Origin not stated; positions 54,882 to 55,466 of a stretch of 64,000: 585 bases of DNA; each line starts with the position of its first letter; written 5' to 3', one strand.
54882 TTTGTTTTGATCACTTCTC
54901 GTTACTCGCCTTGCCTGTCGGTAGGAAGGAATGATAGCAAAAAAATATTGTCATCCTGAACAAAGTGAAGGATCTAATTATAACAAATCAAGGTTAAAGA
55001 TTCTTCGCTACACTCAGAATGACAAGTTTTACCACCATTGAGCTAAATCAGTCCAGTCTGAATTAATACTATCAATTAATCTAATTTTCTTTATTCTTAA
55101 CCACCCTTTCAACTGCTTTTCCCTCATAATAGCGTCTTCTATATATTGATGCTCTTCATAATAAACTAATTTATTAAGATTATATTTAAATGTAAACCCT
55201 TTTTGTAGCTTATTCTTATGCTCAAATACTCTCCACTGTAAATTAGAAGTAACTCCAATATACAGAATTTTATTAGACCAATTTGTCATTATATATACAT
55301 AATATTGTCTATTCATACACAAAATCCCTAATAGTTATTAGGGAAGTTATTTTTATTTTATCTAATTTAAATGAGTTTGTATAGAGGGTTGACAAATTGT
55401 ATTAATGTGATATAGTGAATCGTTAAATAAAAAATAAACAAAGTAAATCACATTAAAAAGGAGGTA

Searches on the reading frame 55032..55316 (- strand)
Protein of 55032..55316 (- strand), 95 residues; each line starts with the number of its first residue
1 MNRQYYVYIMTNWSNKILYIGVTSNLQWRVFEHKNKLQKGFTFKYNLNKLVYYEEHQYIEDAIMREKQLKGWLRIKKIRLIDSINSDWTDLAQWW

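Call 57: search_protein_families(library=pfam, proteins=[window:55032-55316:-], max_evalue=0.01)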
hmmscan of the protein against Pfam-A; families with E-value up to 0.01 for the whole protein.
seq(95 aa): 2 families
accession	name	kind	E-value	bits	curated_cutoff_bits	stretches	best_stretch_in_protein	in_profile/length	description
PF01541.30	GIY-YIG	-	1.7e-14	54.3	22.6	1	4-75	1-74/78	GIY-YIG catalytic domain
PF10544.15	T5orf172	-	0.0017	19.3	20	1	6-66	2-66/101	T5orf172 domain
